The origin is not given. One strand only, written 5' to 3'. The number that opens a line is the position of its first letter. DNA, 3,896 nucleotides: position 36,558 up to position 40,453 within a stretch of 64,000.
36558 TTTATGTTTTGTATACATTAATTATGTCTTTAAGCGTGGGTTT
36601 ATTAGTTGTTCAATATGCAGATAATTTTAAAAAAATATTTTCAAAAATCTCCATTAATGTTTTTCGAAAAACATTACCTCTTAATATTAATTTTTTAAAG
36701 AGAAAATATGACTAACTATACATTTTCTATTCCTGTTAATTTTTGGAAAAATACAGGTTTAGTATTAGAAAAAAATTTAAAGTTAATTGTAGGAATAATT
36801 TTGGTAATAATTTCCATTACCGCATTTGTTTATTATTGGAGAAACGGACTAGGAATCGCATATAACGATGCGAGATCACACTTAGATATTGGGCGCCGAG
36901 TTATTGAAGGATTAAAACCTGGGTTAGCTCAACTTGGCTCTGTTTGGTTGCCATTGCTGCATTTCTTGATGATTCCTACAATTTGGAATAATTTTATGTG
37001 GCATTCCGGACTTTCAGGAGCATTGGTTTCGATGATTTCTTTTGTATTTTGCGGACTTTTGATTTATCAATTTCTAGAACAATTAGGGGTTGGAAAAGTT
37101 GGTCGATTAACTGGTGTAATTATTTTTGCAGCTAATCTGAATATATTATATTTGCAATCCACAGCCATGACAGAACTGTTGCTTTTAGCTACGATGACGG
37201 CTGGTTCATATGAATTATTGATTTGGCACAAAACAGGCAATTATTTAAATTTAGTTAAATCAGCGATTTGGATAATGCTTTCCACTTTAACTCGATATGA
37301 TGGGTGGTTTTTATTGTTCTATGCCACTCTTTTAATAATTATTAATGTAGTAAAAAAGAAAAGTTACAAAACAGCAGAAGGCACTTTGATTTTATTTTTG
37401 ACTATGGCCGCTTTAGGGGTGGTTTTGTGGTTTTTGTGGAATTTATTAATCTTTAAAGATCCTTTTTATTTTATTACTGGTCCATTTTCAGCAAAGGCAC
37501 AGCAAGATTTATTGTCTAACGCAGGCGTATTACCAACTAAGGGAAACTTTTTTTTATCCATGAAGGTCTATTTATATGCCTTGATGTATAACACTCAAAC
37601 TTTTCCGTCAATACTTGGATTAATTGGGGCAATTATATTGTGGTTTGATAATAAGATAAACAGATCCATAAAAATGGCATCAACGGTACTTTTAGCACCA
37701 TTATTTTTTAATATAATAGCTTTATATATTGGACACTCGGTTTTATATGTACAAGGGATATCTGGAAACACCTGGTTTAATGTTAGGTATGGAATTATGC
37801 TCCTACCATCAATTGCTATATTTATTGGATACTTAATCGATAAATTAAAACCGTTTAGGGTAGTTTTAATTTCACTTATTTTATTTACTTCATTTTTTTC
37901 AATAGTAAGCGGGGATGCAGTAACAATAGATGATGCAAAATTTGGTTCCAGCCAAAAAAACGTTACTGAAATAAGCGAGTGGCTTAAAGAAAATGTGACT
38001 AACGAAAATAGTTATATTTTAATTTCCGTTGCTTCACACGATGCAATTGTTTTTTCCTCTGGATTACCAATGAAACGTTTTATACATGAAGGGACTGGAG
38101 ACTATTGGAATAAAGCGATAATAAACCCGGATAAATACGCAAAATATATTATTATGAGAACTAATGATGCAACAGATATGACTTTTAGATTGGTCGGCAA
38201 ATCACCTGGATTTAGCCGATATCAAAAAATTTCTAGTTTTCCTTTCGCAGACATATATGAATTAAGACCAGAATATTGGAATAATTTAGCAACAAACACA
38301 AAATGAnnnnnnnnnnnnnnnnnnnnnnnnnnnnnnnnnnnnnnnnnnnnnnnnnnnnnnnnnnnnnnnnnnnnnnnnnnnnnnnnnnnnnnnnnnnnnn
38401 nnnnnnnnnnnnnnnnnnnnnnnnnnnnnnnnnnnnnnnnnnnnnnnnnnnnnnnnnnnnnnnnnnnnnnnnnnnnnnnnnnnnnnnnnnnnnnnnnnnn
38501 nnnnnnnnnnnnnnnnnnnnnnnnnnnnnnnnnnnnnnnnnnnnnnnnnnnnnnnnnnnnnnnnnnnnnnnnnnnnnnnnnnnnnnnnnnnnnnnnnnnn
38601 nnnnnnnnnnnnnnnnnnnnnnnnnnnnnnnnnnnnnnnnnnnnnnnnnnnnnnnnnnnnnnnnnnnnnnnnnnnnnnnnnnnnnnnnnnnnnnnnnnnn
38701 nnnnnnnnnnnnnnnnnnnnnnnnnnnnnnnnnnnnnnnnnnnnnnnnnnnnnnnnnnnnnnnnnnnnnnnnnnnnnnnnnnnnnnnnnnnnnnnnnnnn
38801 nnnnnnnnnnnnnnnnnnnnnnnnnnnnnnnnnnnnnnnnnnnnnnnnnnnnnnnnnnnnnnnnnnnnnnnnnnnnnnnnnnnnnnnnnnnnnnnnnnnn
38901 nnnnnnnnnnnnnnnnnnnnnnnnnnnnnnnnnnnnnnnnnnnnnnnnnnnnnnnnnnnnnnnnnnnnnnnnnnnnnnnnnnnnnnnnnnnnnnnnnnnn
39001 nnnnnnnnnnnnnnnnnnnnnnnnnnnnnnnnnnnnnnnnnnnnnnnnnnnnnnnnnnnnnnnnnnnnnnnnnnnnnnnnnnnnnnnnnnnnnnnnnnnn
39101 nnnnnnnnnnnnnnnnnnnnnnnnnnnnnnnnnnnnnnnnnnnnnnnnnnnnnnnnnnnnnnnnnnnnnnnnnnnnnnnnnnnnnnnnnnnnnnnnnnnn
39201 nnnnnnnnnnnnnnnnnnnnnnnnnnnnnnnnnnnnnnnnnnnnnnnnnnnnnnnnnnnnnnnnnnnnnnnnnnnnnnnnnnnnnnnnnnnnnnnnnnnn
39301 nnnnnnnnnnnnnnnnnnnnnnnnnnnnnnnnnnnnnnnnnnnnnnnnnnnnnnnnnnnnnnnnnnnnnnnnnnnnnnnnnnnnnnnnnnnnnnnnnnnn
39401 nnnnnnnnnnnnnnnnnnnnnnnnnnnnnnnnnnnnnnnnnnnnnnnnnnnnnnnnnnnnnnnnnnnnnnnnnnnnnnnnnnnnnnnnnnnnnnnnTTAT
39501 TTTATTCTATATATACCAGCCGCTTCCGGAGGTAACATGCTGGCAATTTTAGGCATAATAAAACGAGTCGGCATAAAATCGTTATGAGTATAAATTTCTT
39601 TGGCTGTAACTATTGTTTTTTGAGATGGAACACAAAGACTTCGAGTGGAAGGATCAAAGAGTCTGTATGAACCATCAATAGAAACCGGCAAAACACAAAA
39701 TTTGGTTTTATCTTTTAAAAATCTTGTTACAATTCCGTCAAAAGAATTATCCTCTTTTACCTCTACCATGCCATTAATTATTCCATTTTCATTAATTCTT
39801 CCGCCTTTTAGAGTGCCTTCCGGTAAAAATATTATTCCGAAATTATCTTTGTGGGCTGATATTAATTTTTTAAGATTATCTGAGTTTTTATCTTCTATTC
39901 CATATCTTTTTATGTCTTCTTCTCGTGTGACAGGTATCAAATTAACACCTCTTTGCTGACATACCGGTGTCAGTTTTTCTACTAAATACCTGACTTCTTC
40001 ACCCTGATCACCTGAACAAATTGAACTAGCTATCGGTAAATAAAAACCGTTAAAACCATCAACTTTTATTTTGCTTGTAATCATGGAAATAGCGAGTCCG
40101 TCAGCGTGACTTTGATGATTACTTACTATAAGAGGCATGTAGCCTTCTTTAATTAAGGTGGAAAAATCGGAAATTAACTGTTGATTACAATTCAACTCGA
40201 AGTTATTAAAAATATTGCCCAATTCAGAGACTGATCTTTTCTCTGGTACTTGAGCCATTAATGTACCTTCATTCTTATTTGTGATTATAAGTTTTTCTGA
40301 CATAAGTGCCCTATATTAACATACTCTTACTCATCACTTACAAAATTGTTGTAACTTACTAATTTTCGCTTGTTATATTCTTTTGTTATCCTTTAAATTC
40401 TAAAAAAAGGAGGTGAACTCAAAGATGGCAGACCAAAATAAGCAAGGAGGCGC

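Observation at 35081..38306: Tandem pair of GT-C-fold membrane glycosyltransferases next to Ser/Thr/Pro-rich secreted proteins: possible protein O-glycosylation module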

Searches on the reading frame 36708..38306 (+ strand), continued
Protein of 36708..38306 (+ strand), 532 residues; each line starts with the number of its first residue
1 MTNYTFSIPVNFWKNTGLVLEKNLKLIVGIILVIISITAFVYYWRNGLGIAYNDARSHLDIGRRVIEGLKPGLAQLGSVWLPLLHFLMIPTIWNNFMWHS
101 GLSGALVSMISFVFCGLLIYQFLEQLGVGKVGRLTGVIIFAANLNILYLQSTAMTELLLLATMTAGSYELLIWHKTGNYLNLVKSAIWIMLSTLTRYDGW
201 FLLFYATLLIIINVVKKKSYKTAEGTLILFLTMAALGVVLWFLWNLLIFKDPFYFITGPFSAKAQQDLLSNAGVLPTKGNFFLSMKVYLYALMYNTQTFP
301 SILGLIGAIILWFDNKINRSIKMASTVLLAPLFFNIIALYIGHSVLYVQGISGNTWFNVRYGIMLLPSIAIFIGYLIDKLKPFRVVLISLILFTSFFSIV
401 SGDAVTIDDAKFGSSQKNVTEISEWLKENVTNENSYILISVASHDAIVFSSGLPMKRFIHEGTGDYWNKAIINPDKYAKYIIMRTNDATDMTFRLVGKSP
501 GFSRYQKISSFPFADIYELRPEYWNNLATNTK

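Call 81: search_protein_representatives(alignment_id=A2)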
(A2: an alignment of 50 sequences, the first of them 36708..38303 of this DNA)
Query: 50 sequences, 541 profile positions. Proteins with E-value up to 0.001 (for the whole library): 2764; up to 1e-10: 1811; up to 1e-30: 857. The best 150 are listed.
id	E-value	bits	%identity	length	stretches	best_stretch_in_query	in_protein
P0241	3.6e-274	927.1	-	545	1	6-541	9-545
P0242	8.6e-252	853.2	-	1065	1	8-535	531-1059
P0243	8.5e-171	585.9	-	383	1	6-380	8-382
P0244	1.3e-152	525.9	-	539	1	5-525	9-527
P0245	1.6e-149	515.7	-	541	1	9-526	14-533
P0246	2.5e-148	511.7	-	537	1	19-531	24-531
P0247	1.7e-147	509.0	-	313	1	232-534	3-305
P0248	1.9e-145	502.2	-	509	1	19-522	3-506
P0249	4.4e-144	497.7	-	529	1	28-523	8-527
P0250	1.0e-139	483.3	-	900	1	29-525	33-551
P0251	4.5e-132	458.1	-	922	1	17-489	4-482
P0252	9.1e-131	453.8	-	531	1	21-526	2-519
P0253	4.0e-129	448.3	-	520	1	22-528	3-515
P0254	1.0e-124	433.8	-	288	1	9-275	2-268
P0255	6.7e-122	424.5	-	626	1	18-505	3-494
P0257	2.0e-120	419.6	-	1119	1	21-525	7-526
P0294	8.1e-102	358.2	-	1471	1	26-506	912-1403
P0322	1.2e-94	334.6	-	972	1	28-507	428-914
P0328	5.8e-94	332.3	-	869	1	30-522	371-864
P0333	2.5e-93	330.2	-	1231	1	30-491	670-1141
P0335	4.2e-93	329.5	-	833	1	31-491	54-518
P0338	1.8e-92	327.4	-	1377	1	24-501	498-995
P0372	3.0e-87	310.1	-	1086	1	24-515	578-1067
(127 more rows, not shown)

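Call 85: search_protein_families(library=pfam, proteins=[P0250, P0294, P0322, P0328, P0338, P0242, P0251, P0257, P0335], max_evalue=0.001)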
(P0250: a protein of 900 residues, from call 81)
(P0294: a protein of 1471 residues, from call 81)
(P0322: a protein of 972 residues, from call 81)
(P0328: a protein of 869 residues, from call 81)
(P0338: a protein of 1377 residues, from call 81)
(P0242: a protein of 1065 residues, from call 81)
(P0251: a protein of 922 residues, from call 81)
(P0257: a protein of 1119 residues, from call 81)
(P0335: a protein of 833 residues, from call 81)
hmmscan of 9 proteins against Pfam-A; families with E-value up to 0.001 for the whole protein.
P0250 (900 aa): 2 families
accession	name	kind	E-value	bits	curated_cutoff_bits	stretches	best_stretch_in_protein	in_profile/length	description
PF00150.24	Cellulase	-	9.9e-17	61.7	23.5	1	568-844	5-252/272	Cellulase (glycosyl hydrolase family 5)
PF13231.12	PMT_2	-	5.9e-07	30.3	26.1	1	106-215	21-128/160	Dolichyl-phosphate-mannose-protein mannosyltransferase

P0294 (1471 aa): 6 families
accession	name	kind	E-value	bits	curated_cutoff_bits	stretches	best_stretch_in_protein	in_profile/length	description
PF00535.33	Glycos_transf_2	-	1.3e-35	123.3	23.3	2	35-197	1-166/168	Glycosyl transferase family 2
PF13641.12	Glyco_tranf_2_3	-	1.2e-32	114.2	27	2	424-652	1-230/230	Glycosyltransferase like family 2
PF13632.12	Glyco_trans_2_3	-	3.8e-24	86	27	1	510-706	1-188/198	Glycosyl transferase family group 2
PF13231.12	PMT_2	-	2.2e-08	34.9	26.1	1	992-1113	22-140/160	Dolichyl-phosphate-mannose-protein mannosyltransferase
PF13506.12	Glyco_transf_21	-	7.6e-07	29.2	21.7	0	103-176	17-91/174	Glycosyl transferase family 21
PF10111.15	Glyco_tranf_2_2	-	0.00024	21.1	27.3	0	35-138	1-103/276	Glycosyltransferase like family 2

P0322 (972 aa): 4 families
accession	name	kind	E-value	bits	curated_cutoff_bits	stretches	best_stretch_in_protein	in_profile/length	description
PF00535.33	Glycos_transf_2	-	7.1e-29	101.3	23.3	1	182-345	3-167/168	Glycosyl transferase family 2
PF04138.20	GtrA_DPMS_TM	-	9.6e-17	61.7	26.1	2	28-147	1-117/117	GtrA/DPMS, transmembrane domain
PF13231.12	PMT_2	-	2.5e-07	31.5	26.1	1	507-625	23-139/160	Dolichyl-phosphate-mannose-protein mannosyltransferase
PF13641.12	Glyco_tranf_2_3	-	2.8e-05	24.7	27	1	179-343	3-172/230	Glycosyltransferase like family 2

P0328 (869 aa): 4 families
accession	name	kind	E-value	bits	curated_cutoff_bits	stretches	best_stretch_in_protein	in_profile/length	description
PF00535.33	Glycos_transf_2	-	1.6e-27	96.9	23.3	1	42-171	1-128/168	Glycosyl transferase family 2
PF10111.15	Glyco_tranf_2_2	-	1.7e-08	34.7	27.3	1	42-147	1-112/276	Glycosyltransferase like family 2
PF13231.12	PMT_2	-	2e-08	35.1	26.1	1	446-581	21-152/160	Dolichyl-phosphate-mannose-protein mannosyltransferase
PF04188.19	Mannosyl_trans2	-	0.00033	20.5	22.4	1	453-535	119-199/443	Mannosyltransferase (PIG-V)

P0338 (1377 aa): 6 families
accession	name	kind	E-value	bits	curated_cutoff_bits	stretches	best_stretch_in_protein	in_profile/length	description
PF22612.2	GH113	-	3.5e-26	92.7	27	1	1079-1353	19-271/289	Glycoside Hydrolase Family 113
PF13632.12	Glyco_trans_2_3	-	2.2e-22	80.3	27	1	147-342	2-194/198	Glycosyl transferase family group 2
PF13641.12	Glyco_tranf_2_3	-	1.5e-19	71.4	27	1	60-288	1-230/230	Glycosyltransferase like family 2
PF00535.33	Glycos_transf_2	-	8.7e-09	36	23.3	1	64-190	2-125/168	Glycosyl transferase family 2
PF13231.12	PMT_2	-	5.6e-06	27.1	26.1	1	578-706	20-145/160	Dolichyl-phosphate-mannose-protein mannosyltransferase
PF13506.12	Glyco_transf_21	-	0.00039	20.4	21.7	1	131-286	16-173/174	Glycosyl transferase family 21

P0242 (1065 aa): 0 families

P0251 (922 aa): 4 families
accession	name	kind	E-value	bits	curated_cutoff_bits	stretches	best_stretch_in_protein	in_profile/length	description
PF13231.12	PMT_2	-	2.8e-07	31.3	26.1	1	91-226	20-152/160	Dolichyl-phosphate-mannose-protein mannosyltransferase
PF11790.14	Glyco_hydro_cc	-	7e-06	26.2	21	1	723-810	139-225/237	Glycosyl hydrolase catalytic core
PF13620.12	CarboxypepD_reg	-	9.8e-06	26.3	32.3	1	826-891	2-75/82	Carboxypeptidase regulatory-like domain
PF13715.12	CarbopepD_reg_2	-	3.9e-05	24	32.2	1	828-891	3-70/88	CarboxypepD_reg-like domain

P0257 (1119 aa): 1 family
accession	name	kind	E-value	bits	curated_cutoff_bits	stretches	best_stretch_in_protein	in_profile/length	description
PF13231.12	PMT_2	-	2.8e-07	31.3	26.1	1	90-226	20-157/160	Dolichyl-phosphate-mannose-protein mannosyltransferase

P0335 (833 aa): 1 family
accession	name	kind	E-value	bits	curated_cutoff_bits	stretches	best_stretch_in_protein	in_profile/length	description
PF18986.5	DUF5719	-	4.3e-07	29.8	26.2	1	566-779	48-271/319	Family of unknown function (DUF5719)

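Call 87: list_cluster_members(proteins=[P0242, P0250, P0251, P0294, P0322, P0328, P0333, P0338, P0372, P0244])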
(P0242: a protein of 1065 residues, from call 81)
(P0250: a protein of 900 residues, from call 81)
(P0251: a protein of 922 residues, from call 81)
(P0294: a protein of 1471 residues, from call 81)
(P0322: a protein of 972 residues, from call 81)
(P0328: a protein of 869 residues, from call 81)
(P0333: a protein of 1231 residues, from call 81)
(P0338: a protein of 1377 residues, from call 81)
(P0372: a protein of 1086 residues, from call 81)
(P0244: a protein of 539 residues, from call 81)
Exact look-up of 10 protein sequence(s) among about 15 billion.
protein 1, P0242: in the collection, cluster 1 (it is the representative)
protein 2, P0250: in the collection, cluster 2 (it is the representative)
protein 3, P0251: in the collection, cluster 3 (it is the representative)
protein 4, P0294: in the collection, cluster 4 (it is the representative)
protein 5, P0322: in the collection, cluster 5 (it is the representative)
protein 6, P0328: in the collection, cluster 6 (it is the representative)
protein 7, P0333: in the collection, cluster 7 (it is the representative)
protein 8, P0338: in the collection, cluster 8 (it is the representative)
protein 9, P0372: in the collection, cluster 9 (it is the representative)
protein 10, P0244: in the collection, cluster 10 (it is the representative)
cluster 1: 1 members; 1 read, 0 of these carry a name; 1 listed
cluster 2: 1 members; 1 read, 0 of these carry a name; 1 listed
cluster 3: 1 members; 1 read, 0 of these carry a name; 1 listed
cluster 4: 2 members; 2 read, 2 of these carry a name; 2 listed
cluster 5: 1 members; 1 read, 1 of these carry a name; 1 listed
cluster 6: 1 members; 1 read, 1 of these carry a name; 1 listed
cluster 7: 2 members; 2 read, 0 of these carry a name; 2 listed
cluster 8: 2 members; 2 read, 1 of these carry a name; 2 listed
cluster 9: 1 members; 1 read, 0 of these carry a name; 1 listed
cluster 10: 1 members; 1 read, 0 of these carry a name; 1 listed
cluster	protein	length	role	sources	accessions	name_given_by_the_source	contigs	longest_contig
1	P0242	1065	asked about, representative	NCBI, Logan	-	-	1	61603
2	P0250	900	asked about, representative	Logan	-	-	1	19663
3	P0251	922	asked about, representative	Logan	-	-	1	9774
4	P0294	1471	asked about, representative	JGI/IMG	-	cellulose synthase/poly-beta-1,6-N-acetylglucosamine synthase-like glycosyltransferase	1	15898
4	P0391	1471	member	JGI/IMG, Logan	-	cellulose synthase/poly-beta-1,6-N-acetylglucosamine synthase-like glycosyltransferase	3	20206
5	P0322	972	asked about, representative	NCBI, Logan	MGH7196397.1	MAG: glycosyltransferase [Candidatus Saccharimonadales bacterium]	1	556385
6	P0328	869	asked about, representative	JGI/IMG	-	hypothetical protein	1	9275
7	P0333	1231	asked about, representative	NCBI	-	-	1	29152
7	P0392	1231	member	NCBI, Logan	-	-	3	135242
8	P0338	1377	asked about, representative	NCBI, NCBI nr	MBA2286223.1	MAG: glycosyltransferase [Ktedonobacteraceae bacterium] | glycosyltransferase [Ktedonobacteraceae bacterium]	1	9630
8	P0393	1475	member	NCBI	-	-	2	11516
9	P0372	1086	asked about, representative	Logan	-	-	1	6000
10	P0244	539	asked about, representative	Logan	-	-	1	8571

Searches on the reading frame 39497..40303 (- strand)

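Call 3: search_protein_families(library=pfam, proteins=[window:39497-40303:-], max_evalue=0.1)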
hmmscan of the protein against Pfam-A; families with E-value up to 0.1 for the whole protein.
window:39497-40303:- (268 aa): 1 family
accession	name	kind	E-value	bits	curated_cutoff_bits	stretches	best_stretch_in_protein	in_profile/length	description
PF01553.26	Acyltransferase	-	0.0053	17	23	1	58-80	17-39/132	Acyltransferase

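Call 4: search_protein_families(library=ncbifam, proteins=[window:39497-40303:-], max_evalue=0.1)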
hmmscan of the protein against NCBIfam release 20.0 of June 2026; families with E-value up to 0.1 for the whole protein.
window:39497-40303:- (268 aa): 0 families

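Call 76: search_protein_families(library=pfam, proteins=[window:39497-40303:-], max_evalue=0.1)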
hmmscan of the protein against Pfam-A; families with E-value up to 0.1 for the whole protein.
window:39497-40303:- (268 aa): 1 family
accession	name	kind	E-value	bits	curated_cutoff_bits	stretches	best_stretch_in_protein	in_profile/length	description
PF01553.26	Acyltransferase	-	0.0053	17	23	1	58-80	17-39/132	Acyltransferase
